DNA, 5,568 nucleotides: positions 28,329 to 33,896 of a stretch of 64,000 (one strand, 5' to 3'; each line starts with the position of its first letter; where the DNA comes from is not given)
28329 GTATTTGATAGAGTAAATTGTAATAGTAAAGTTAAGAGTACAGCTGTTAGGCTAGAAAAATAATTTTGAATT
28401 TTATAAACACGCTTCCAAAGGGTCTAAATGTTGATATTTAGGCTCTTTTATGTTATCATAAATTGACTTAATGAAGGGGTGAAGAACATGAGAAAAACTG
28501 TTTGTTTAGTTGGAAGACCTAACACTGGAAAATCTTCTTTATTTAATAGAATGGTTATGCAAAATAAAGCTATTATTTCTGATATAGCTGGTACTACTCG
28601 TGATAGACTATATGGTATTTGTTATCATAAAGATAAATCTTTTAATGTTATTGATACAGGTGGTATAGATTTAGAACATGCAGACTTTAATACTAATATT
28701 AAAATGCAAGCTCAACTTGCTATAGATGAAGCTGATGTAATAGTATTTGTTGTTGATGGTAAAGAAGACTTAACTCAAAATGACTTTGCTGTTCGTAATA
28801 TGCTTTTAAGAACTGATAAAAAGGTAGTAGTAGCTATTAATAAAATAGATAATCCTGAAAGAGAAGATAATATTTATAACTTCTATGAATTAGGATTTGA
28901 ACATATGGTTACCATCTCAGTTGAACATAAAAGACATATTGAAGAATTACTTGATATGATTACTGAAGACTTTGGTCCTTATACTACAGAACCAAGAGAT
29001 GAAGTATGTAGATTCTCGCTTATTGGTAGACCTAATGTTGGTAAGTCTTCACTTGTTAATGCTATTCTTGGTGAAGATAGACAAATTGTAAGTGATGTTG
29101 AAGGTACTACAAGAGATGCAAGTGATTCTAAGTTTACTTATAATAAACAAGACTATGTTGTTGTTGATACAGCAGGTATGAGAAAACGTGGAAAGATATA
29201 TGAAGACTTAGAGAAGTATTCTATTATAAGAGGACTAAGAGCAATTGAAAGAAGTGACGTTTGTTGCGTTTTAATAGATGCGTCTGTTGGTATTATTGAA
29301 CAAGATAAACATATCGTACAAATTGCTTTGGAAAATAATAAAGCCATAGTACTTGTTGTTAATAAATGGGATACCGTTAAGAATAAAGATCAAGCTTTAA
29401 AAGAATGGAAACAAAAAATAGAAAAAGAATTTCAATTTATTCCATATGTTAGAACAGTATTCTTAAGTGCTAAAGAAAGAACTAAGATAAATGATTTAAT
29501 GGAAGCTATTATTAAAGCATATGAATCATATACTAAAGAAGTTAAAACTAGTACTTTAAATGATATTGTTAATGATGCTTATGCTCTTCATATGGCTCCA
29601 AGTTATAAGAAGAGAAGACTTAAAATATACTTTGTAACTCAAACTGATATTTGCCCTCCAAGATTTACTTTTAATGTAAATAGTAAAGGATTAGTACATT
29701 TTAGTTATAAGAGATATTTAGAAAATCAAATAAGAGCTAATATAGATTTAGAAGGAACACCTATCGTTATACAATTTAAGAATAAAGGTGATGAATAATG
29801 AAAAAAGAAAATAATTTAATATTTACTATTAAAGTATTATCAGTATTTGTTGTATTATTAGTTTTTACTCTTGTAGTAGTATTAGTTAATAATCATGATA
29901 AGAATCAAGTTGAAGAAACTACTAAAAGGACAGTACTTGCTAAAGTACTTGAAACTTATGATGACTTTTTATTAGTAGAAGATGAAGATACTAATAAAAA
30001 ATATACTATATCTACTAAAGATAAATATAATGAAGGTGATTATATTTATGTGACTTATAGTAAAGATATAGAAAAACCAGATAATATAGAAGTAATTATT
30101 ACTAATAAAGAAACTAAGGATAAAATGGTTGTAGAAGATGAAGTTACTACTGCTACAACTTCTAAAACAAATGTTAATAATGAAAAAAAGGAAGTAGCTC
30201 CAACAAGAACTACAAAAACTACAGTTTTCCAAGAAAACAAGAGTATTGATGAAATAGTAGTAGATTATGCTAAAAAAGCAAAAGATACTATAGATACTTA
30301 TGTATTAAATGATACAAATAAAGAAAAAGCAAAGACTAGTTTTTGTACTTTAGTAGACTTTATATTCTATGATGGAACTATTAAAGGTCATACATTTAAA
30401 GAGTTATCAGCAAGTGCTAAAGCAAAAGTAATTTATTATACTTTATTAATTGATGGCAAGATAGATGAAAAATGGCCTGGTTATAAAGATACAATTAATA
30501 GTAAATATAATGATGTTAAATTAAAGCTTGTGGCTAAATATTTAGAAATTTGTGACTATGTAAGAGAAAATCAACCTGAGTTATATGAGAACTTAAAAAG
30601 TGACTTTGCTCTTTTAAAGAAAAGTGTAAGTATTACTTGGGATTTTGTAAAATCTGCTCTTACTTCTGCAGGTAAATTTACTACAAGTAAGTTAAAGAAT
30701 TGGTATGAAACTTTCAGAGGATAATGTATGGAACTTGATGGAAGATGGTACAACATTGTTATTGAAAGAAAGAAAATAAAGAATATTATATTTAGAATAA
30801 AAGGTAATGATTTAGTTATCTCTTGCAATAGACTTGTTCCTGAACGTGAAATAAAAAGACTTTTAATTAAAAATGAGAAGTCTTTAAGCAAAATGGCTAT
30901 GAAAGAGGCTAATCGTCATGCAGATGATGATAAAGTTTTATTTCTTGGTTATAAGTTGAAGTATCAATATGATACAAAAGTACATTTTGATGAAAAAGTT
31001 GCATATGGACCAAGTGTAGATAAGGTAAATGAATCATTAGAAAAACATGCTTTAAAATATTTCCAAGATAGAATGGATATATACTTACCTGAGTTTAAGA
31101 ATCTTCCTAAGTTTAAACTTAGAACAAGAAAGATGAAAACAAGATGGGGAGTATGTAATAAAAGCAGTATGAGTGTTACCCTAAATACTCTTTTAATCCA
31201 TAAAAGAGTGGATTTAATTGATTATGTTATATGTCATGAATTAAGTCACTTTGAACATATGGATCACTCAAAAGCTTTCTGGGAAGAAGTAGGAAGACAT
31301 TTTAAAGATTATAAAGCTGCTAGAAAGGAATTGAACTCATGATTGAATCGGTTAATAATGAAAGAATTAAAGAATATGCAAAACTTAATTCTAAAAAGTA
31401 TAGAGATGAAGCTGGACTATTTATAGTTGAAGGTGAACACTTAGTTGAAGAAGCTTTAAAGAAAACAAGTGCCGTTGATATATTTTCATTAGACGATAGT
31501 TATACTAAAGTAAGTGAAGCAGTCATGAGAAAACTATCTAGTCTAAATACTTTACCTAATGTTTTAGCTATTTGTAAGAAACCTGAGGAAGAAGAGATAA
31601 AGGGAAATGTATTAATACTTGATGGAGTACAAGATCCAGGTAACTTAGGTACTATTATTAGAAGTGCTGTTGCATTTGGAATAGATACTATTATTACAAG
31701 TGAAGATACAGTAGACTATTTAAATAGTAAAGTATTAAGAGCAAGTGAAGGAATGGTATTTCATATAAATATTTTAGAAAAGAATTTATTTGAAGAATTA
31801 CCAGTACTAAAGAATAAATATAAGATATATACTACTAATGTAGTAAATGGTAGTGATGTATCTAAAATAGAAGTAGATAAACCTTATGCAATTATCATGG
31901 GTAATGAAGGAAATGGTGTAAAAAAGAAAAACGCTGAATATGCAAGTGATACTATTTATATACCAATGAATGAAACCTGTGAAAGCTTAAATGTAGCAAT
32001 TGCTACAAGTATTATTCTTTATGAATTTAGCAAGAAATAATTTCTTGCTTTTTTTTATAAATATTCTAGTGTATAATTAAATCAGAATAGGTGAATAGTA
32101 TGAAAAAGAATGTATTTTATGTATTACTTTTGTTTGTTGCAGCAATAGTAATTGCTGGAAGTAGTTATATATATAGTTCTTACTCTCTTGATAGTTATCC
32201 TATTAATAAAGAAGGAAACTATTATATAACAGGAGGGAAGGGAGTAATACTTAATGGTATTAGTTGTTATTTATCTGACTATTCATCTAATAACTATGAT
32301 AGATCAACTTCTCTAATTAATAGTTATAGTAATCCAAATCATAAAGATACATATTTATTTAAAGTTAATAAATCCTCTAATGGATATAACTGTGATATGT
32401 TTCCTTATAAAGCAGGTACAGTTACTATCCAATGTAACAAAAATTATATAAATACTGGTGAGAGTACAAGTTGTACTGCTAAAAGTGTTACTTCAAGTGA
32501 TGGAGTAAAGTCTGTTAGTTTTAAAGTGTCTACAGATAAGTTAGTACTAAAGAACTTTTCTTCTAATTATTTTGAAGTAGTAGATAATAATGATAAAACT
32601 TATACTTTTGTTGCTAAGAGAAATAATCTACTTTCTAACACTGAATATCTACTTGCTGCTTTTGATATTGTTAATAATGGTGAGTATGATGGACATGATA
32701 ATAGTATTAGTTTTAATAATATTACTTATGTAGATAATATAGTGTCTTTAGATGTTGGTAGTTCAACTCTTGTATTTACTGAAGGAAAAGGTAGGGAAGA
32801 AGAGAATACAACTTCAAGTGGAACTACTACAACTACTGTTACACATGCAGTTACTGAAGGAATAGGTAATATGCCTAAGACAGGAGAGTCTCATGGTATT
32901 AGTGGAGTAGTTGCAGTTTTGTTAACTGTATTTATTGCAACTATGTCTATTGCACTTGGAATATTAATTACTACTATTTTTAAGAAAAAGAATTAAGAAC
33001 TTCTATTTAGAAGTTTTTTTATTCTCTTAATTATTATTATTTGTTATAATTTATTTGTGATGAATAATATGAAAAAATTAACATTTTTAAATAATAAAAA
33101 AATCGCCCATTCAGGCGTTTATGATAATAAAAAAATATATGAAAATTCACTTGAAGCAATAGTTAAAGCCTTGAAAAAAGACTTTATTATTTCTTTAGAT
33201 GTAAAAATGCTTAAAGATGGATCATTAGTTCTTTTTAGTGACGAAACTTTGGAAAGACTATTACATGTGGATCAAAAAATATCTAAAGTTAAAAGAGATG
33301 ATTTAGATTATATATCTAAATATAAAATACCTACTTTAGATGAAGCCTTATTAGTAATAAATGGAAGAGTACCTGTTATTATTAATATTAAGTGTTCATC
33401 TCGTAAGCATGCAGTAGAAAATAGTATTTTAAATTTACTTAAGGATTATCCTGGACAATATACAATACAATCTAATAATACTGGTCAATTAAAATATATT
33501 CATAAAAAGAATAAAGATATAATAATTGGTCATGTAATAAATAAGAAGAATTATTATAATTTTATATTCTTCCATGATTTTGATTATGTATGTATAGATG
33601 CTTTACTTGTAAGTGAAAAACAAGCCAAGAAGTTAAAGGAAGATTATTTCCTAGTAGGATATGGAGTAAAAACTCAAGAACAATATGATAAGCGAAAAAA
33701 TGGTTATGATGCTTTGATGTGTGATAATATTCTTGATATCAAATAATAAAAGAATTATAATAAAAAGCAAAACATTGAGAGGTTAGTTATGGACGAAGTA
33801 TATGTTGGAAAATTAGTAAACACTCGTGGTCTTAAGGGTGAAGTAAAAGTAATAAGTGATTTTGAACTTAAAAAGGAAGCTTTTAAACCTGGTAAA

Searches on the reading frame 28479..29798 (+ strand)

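Call 6: search_protein_families(library=pfam, proteins=[window:28479-29798:+], max_evalue=0.01)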
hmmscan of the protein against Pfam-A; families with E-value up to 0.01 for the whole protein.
window:28479-29798:+ (439 aa): 20 families
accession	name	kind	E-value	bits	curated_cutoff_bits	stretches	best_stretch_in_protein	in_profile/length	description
PF01926.29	MMR_HSR1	-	2.3e-56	189.2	21.9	2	7-122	1-113/113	50S ribosome-binding GTPase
PF02421.24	FeoB_N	-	2.6e-31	108.7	27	2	7-159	2-154/156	Ferrous iron transport protein B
PF14714.11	KH_dom-like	-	1.9e-28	99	27.3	1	355-434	2-81/81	KH-domain-like of EngA bacterial GTPase enzymes, C-terminal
PF00009.33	GTP_EFTU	-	4.3e-27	95.4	26.5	2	207-348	52-186/188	Elongation factor Tu GTP binding domain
PF03193.22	RsgA_GTPase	-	3.4e-13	50.2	30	1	77-236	15-170/174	RsgA GTPase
PF04548.22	AIG1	-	2.3e-12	47.1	27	2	180-280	4-104/212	AIG1 family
PF00350.29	Dynamin_N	-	4.7e-11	43.4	27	0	46-122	94-166/168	Dynamin family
PF08477.19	Roc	-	3e-09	37.6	27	1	8-124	2-119/119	Ras of Complex, Roc, domain of DAPkinase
PF16897.10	MMR_HSR1_Xtn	-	5.2e-07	30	35.2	1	82-163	29-102/106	C-terminal region of MMR_HSR1 domain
PF00071.28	Ras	-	7e-07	29.4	21.6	1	181-347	4-159/162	Ras family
PF09439.16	SRPRB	-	4e-06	26.8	25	1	5-94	3-82/178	Signal recognition particle receptor beta subunit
PF10662.15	PduV-EutP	-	8.5e-06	26.1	21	1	6-162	2-142/143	Ethanolamine utilisation - propanediol utilisation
PF00910.28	RNA_helicase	-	8e-05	23.5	21.5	0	181-243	3-67/105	RNA helicase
PF13479.12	AAA_24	-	0.0001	22.6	27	0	6-94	3-72/195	AAA domain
PF00005.33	ABC_tran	-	0.00018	22.6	25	0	179-226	14-68/137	ABC transporter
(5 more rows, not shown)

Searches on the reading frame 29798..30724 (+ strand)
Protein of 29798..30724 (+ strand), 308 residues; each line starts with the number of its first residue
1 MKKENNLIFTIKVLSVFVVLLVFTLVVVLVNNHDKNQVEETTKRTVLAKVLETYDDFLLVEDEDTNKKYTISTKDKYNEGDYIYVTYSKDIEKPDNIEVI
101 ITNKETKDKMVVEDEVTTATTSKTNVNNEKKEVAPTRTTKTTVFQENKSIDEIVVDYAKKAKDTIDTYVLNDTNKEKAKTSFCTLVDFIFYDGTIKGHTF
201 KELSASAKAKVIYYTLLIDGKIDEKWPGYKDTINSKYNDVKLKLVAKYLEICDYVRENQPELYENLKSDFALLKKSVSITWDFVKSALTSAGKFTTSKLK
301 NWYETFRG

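Call 6: search_protein_families(library=pfam, proteins=[window:29798-30724:+], max_evalue=0.01)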
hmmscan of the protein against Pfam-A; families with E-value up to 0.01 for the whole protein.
window:29798-30724:+ (308 aa): 1 family
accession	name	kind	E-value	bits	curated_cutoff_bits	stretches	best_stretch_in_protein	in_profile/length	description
PF02932.22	Neur_chan_memb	-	0.0031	18.2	28.1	1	14-156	65-205/233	Neurotransmitter-gated ion-channel transmembrane region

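Call 51: search_protein_families(library=ncbifam, proteins=[window:29798-30724:+], max_evalue=0.01)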
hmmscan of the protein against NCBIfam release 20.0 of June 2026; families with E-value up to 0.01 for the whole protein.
window:29798-30724:+ (308 aa): 0 families

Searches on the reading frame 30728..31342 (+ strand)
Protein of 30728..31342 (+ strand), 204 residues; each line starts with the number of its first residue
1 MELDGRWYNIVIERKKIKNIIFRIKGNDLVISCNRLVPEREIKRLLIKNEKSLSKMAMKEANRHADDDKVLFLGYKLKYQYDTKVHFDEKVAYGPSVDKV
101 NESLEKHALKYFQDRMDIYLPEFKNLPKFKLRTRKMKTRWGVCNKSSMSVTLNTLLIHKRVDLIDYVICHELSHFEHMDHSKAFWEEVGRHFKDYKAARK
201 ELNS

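Call 6: search_protein_families(library=pfam, proteins=[window:30728-31342:+], max_evalue=0.01)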
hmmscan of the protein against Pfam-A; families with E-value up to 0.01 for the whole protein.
window:30728-31342:+ (204 aa): 2 families
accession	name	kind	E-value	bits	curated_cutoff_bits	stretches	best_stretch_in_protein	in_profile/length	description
PF01863.23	YgjP-like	-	3.7e-33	115.7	26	1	18-204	1-206/207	YgjP-like, metallopeptidase domain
PF10263.15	SprT-like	-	2.7e-06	27.6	25.6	1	109-201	10-94/108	SprT-like family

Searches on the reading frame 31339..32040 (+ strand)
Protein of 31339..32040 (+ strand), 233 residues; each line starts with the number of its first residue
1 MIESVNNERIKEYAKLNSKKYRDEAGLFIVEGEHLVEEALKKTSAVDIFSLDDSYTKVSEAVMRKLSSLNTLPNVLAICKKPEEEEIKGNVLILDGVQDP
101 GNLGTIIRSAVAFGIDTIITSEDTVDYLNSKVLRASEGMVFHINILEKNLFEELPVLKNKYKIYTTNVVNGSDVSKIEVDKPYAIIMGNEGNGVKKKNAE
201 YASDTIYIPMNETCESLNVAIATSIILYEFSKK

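Call 6: search_protein_families(library=pfam, proteins=[window:31339-32040:+], max_evalue=0.01)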
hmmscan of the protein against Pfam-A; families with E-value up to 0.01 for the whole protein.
window:31339-32040:+ (233 aa): 3 families
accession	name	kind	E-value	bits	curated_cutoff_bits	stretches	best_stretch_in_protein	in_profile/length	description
PF00588.24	SpoU_methylase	-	5.9e-38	130.6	29.7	1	91-228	3-142/142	SpoU rRNA Methylase family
PF22435.1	MRM3-like_sub_bind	-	6.9e-14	52.5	27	1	7-48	1-42/84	MRM3-like substrate binding domain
PF08032.17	SpoU_sub_bind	-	0.00064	20.4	22.8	0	29-43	1-15/76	RNA 2'-O ribose methyltransferase substrate binding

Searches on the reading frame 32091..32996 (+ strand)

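Call 6: search_protein_families(library=pfam, proteins=[window:32091-32996:+], max_evalue=0.01)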
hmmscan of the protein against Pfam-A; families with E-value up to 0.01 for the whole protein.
window:32091-32996:+ (301 aa): 0 families

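Call 51: search_protein_families(library=ncbifam, proteins=[window:32091-32996:+], max_evalue=0.01)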
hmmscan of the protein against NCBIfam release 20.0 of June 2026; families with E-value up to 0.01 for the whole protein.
window:32091-32996:+ (301 aa): 1 family
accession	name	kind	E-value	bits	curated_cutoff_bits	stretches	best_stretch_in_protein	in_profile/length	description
NF053819.1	EF0750_LPXTG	subfamily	0.0067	16.9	47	0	229-283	40-99/105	EF2685/EF0750 family sortase-dependent surface protein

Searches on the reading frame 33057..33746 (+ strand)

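Call 6: search_protein_families(library=pfam, proteins=[window:33057-33746:+], max_evalue=0.01)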
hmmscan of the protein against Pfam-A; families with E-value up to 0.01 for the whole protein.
window:33057-33746:+ (229 aa): 1 family
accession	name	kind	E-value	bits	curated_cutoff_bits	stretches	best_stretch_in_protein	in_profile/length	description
PF03009.23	GDPD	-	5.4e-13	50.1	23.6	1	25-185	6-192/244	Glycerophosphoryl diester phosphodiesterase family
